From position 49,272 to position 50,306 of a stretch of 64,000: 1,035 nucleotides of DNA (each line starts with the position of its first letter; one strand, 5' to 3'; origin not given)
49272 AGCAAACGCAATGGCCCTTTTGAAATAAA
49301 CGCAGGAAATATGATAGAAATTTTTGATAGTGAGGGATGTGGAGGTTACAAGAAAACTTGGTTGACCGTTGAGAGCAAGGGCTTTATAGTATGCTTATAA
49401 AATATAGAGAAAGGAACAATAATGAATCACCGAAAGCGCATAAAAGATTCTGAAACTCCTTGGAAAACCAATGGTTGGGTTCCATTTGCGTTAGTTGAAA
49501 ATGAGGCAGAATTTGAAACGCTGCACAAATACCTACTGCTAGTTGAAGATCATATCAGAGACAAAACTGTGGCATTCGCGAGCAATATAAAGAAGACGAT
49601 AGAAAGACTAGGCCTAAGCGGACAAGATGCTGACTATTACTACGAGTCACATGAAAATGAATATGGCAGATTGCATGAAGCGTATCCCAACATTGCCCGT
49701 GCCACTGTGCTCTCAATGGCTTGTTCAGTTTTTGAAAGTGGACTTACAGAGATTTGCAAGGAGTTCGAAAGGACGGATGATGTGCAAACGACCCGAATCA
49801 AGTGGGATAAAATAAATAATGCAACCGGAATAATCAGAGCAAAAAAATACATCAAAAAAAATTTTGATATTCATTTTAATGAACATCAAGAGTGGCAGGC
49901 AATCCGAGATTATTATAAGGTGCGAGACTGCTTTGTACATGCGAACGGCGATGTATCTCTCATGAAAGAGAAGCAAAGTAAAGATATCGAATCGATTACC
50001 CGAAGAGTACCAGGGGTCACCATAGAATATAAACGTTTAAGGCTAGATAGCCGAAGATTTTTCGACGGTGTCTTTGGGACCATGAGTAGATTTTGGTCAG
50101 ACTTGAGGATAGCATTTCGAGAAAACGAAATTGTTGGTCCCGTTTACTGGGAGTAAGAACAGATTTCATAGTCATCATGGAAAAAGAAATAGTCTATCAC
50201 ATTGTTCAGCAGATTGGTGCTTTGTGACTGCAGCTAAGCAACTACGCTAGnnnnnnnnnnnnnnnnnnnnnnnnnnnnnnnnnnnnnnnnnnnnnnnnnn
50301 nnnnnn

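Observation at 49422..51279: Two adjacent AT-rich proteins sharing a K-x-R-[DN]-x-F-[VA]-H (HEPN-like Rx4H) motif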

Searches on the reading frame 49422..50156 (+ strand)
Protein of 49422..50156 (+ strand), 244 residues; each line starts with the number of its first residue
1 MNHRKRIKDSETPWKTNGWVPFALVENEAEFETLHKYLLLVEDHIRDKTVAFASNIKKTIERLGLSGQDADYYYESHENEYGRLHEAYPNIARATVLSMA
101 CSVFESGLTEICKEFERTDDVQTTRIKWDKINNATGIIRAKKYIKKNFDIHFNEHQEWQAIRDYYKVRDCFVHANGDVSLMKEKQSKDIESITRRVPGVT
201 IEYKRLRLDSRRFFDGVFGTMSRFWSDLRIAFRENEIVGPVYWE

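Call 3: search_protein_families(library=pfam, proteins=[window:49422-50156:+], max_evalue=1)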
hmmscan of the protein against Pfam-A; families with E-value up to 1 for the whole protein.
window:49422-50156:+ (244 aa): 1 family
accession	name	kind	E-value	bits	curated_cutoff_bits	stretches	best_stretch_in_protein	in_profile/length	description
PF22727.1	NCH2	-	0.17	12.4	27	1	107-190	4-90/96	NACHT C-terminal Helical domain 2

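Call 4: search_protein_families(library=padloc, proteins=[window:49422-50156:+], max_evalue=1)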
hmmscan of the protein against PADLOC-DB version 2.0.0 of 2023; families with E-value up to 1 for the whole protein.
window:49422-50156:+ (244 aa): 1 family
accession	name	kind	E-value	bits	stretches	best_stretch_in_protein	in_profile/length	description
PDLC03820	RTasHEPN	-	3.9e-07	28.3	1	140-211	56-125/148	DRT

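Call 5: search_protein_families(library=ncbifam, proteins=[window:49422-50156:+], max_evalue=1)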
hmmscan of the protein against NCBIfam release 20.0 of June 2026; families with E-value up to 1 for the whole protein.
window:49422-50156:+ (244 aa): 0 families

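Call 6: search_protein_families(library=phrogs, proteins=[window:49422-50156:+], max_evalue=1)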
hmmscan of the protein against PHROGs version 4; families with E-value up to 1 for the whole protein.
window:49422-50156:+ (244 aa): 3 families
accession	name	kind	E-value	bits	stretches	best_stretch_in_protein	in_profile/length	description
phrog_36590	-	unknown function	0.0075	17.9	0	141-167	12-38/60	-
phrog_8992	-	unknown function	0.059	14.7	1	115-168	24-77/198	-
phrog_2065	-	unknown function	0.2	12.7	0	83-103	22-42/54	-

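Call 8: find_homologous_proteins(query=window:49422-50156:+, max_evalue=0.001)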
Query window:49422-50156:+ (244 aa): 1 proteins with E <= 0.001 among 243 candidates.
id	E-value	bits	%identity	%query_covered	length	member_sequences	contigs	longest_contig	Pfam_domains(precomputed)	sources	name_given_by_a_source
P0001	4.7e-164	562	100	100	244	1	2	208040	-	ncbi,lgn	-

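Call 16: search_protein_representatives(protein=window:49422-50156:+)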
Query: 244 residues. Proteins with E-value up to 0.001 (for the whole library): 611; up to 1e-10: 80; up to 1e-30: 27. The best 150 are listed.
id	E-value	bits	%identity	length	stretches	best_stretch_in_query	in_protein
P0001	1.5e-164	561.7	100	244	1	1-244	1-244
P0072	2.9e-49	184.2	41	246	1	8-243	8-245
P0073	6.1e-45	170.0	38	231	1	16-244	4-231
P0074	1.7e-42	162.0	42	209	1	42-244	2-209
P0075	6.6e-42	160.1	33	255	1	5-244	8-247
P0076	7.4e-41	156.7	33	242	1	9-243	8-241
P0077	5.9e-40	153.7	34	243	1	13-243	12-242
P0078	1.0e-38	149.6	36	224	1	29-243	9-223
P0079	1.8e-38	148.9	33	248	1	14-243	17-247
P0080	2.2e-38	148.6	34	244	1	1-243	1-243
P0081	4.6e-38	147.5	34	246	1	4-243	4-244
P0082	2.0e-37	145.4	37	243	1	2-243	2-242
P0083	3.4e-37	144.7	35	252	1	17-243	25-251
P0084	3.5e-37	144.6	41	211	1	46-244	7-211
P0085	1.2e-36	142.9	37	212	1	34-243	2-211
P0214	8.0e-08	48.5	22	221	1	34-224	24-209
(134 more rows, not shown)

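Call 19: search_protein_families(library=pfam, alignment_id=A2, max_evalue=0.01)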
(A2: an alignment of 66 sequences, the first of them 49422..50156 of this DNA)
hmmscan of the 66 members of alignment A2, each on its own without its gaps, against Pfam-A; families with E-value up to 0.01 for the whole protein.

A. member 1, window:49422-50156:+ (244 aa): 0 families

B. families by the number of members that match (of 66 scanned): 9 families
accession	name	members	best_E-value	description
PF18735.6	HEPN_RiboL-PSP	9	0.00015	RiboL-PSP-HEPN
PF18730.6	HEPN_Cthe2314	1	0.00043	Cthe_2314-like HEPN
PF09145.16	Ubiq-assoc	1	0.0034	Ubiquitin-associated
PF16809.10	NleF_casp_inhib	1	0.0037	NleF caspase inhibitor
PF09491.16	RE_AlwI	1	0.0052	AlwI restriction endonuclease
PF06627.17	DUF1153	1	0.0055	Protein of unknown function (DUF1153)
PF12896.12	ANAPC4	1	0.007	Anaphase-promoting complex, cyclosome, subunit 4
PF09508.16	Lact_bio_phlase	1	0.0083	Lacto-N-biose phosphorylase N-terminal TIM barrel domain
PF17419.7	MauJ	1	0.0097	Methylamine utilization protein MauJ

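Call 23: find_encoding_contigs(protein=P0001, flank=10000, max_places=4)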
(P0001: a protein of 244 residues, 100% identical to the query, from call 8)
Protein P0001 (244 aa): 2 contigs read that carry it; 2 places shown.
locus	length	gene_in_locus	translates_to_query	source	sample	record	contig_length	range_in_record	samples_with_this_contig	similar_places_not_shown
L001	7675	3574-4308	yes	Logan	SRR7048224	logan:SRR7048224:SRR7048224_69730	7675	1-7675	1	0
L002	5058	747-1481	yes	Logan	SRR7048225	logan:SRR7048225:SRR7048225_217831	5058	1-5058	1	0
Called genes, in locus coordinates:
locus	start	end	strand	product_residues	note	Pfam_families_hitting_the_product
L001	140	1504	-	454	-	PF12167:Arm-DNA-bind_2, PF00589:Phage_integrase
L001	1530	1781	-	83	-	PF12728:HTH_17 (faint)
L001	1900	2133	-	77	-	-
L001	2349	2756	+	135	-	-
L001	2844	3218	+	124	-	-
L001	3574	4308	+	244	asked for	-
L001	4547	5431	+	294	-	-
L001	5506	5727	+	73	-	-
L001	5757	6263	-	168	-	-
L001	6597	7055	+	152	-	-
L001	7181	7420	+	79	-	-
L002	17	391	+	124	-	-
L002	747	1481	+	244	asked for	-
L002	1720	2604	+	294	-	-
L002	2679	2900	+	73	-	-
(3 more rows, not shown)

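Call 33: find_homologous_proteins(query=A2, max_evalue=0.001)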
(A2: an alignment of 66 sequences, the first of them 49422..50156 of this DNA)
Query A2 (66 sequences) (244 aa, profile of the alignment): 24 proteins with E <= 0.001 among 2600 candidates.
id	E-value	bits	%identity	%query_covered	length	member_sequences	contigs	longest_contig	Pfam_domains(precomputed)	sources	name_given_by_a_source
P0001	3.3e-79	284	100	100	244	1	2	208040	-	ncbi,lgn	-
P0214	3.3e-55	205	22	79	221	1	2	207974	-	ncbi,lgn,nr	ncbi:MAG: hypothetical protein IBX72_12285 [Nitrospirae bacterium]|nr:hypothetical protein [Nitrospi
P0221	1.7e-53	199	21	79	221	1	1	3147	-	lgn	-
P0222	4.0e-53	198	22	76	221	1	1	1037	-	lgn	-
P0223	1.5e-52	196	22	91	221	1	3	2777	-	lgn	-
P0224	5.4e-52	195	20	91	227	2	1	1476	-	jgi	jgi:hypothetical protein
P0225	1.5e-50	190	26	68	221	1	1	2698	-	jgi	jgi:hypothetical protein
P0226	4.6e-49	185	21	79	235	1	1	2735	-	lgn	-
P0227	4.3e-47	178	30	48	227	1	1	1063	-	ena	-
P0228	2.1e-46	176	24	81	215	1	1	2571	-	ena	-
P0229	4.3e-46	175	27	61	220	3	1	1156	-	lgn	-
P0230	1.7e-45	173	26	60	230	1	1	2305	-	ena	-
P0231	2.3e-44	170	25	75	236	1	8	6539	-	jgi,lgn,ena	jgi:hypothetical protein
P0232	4.1e-44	169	28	55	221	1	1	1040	-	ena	-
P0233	4.3e-42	162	24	57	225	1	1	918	-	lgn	-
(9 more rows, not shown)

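Call 35: predict_structure(alignment_id=A2)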
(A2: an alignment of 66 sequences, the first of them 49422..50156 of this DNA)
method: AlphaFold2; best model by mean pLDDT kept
length: 244 residues; sequences in the alignment: 66
mean_pLDDT: 96.4   pTM: 0.92
mean pLDDT of the five models: 96.4, 96.4, 96.2, 96.1, 95.9
residues with pLDDT >= 90: 229; 70-90: 13; 50-70: 2; < 50: 0
segments of 3 or more residues with pLDDT < 50: none
pLDDT, mean of each block of 10 residues (from residue 1): 94 91 96 98 98 98 98 98 96 98 98 93 85 97 97 98 99 98 98 98 97 97 97 96 93
secondary structure, 60 per line:
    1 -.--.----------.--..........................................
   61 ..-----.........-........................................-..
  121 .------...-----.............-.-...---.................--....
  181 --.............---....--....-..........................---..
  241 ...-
elements in order: H19-62 H68-76 H78-117 H136-148 H158-174 H183-195 E199-202 E205-208 H210-234 H239-242

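Call 37: find_encoding_contigs(protein=P0214, flank=6000, max_places=2)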
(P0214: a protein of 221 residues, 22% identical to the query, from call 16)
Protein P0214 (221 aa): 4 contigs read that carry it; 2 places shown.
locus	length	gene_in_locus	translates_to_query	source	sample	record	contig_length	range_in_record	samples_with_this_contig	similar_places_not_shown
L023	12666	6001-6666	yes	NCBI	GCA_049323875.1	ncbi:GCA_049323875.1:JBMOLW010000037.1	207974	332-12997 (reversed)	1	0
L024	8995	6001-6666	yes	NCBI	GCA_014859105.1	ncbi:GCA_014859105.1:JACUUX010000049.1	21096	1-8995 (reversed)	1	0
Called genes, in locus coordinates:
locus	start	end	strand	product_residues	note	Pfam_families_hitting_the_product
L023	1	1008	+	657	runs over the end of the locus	PF00005:ABC_tran (faint), PF02463:SMC_N (weak), PF11398:DUF2813 (weak), PF13175:AAA_15, PF13476:AAA_23, PF13304:AAA_21, PF20469:OLD-like_TOPRIM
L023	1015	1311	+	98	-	-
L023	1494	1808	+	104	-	-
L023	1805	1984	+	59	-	-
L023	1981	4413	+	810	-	PF02463:SMC_N, PF13175:AAA_15, PF13304:AAA_21 (faint)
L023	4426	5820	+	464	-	PF04326:SLFN_AlbA_2, PF13749:HATPase_c_4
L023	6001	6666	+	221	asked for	-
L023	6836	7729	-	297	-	PF01555:N6_N4_Mtase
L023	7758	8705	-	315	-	PF13020:NOV_C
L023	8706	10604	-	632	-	PF00176:SNF2-rel_dom, PF04851:ResIII, PF00271:Helicase_C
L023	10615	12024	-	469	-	-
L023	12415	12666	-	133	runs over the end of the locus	-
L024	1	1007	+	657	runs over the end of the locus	PF00005:ABC_tran (weak), PF02463:SMC_N, PF11398:DUF2813, PF13175:AAA_15, PF13476:AAA_23, PF13304:AAA_21, PF20469:OLD-like_TOPRIM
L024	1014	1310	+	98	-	-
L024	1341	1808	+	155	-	-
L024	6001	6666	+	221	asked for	-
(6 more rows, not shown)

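Call 38: find_encoding_contigs(protein=P0231, flank=6000, max_places=3)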
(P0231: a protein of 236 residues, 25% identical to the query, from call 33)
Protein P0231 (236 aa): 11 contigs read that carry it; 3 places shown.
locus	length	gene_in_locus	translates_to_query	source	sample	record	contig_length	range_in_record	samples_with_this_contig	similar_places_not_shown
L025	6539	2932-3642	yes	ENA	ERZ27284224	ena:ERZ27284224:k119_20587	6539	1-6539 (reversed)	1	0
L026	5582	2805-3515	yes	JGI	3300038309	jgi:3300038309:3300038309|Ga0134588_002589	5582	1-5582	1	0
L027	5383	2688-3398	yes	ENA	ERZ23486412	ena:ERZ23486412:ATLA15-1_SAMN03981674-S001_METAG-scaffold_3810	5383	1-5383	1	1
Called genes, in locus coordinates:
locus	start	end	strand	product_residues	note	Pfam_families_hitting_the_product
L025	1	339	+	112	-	?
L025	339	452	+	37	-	-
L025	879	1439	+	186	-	-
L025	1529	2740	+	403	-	PF00589:Phage_integrase (weak)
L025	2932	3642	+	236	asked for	-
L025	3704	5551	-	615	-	-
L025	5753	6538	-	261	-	?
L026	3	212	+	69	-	?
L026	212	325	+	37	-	-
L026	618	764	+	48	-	-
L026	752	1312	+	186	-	-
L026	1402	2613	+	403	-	PF00589:Phage_integrase (weak)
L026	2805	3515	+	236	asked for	-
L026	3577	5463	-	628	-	-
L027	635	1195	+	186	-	-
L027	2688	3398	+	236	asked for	-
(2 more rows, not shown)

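Call 42: fold_search(model_id=the predicted structure, library=pdb)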
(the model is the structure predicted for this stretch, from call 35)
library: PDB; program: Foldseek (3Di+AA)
matches with E <= 10: 390; with E <= 0.001: 0
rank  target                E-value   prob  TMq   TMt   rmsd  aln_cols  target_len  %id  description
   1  7tvb                  1.6e-01  0.57  0.28  0.15  13.1       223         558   10  Stat5A Core in Complex with AK305 (released 2023-02-15)
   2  7tva_A                2.0e-01  0.41  0.25  0.13  13.5       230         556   11  Stat5a Core in complex with AK2292 (released 2023-02-15)
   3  6qhd_A                2.2e-01  0.60  0.29  0.16  11.6       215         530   10  Lysine acetylated and tyrosine phosphorylated STAT3 in a complex with DNA (released 2019-06-19)
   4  7uc7                  2.7e-01  0.41  0.29  0.16  13.4       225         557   10  Stat5a Core in complex with Compound 17 (released 2023-02-15)
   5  1qoy                  2.7e-01  0.12  0.17  0.14  27.9       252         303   10  E.coli Hemolysin E (HlyE, ClyA, SheA) (released 2000-01-23)
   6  1bg1_A                3.2e-01  0.35  0.25  0.14  12.8       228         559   10  TRANSCRIPTION FACTOR STAT3B/DNA COMPLEX (released 1999-01-13)
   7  6qhd_B                3.7e-01  0.51  0.29  0.16  11.6       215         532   10  Lysine acetylated and tyrosine phosphorylated STAT3 in a complex with DNA (released 2019-06-19)
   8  8a3t_Q                3.7e-01  0.18  0.23  0.13  16.2       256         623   10  S. cerevisiae APC/C-Cdh1 complex (released 2022-08-31)
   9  3cwg_B                4.1e-01  0.18  0.20  0.13  12.8       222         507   10  Unphosphorylated mouse STAT3 core fragment (released 2008-07-01)
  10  4pho_B                4.3e-01  0.06  0.11  0.10  27.6       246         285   11  ClyA CC6/264 ox (2-303) (released 2014-09-24)
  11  7ubt                  5.3e-01  0.21  0.24  0.13  13.6       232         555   11  Stat5a Core in complex with Compound 18 (released 2023-02-15)
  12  7uc6                  5.3e-01  0.21  0.24  0.13  14.7       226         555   12  Stat5a Core in complex with Compound 12 (released 2023-02-15)
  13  6mbz_A                5.3e-01  0.20  0.22  0.12  13.2       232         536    8  Structure of Transcription Factor (released 2019-06-19)
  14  4phq_B                5.6e-01  0.12  0.17  0.15  24.4       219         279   10  ClyA CC6/264 ox (6-303) (released 2014-09-24)
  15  6nuq                  5.9e-01  0.35  0.29  0.16  11.2       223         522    9  Stat3 Core in complex with compound SI109 (released 2019-12-04)
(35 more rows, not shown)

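Call 63: find_encoding_contigs(protein=P0072, flank=6000, max_places=3)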
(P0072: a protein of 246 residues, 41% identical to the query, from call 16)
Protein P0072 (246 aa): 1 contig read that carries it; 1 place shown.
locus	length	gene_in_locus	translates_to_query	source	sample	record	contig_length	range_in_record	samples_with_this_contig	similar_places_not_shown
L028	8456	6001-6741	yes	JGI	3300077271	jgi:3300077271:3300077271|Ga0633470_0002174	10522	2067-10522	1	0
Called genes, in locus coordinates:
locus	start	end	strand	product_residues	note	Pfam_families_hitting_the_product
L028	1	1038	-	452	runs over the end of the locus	-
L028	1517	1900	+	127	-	-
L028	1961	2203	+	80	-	-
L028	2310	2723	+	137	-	-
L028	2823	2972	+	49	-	-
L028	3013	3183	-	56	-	-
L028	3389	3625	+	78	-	-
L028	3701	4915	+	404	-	PF14082:SduA_C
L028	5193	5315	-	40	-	-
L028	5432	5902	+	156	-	PF01582:TIR, PF13676:TIR_2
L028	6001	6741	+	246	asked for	-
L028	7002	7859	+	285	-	-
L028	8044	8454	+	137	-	?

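Call 64: find_encoding_contigs(protein=P0075, flank=6000, max_places=3)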
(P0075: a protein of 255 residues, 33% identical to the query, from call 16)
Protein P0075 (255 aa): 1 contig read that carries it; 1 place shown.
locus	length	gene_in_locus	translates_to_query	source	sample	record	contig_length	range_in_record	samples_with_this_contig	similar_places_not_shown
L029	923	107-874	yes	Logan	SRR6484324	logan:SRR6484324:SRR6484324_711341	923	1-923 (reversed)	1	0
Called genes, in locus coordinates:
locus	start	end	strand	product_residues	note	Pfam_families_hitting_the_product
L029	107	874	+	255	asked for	-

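Call 69: list_cluster_members(proteins=[P0001, P0002, P0072, P0003])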
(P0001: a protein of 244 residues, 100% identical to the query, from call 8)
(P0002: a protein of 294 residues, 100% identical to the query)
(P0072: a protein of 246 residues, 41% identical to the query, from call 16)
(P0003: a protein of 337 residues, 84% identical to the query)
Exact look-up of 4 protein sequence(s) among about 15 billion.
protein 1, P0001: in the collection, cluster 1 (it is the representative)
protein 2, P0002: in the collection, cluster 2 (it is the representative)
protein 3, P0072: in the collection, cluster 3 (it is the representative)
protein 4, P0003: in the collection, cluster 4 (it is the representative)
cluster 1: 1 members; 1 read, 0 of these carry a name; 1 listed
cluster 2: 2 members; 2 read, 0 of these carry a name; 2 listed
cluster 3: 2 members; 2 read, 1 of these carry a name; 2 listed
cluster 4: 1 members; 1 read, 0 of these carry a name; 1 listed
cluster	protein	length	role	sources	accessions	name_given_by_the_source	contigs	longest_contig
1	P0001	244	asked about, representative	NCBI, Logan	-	-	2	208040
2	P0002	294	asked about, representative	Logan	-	-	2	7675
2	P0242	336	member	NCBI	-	-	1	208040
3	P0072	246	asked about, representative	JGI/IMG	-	hypothetical protein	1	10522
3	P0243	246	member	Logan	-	-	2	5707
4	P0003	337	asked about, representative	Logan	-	-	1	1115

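Call 77: search_protein_families(library=padloc, alignment_id=A2, max_evalue=0.001)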
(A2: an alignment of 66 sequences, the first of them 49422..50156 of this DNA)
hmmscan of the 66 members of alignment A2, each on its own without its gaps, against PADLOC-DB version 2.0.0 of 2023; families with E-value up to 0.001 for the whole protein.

A. member 1, window:49422-50156:+ (244 aa): 1 family
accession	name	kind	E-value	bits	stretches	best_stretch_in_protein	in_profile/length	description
PDLC03820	RTasHEPN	-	3.9e-07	28.3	1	140-211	56-125/148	DRT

B. families by the number of members that match (of 66 scanned): 4 families
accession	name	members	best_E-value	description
PDLC03820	RTasHEPN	47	6.9e-10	DRT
PDLC03836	DzbB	1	1.2e-05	-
PDLC01682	Cas13a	1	0.00018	Cas13a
PDLC03966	TmtA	1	0.00024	-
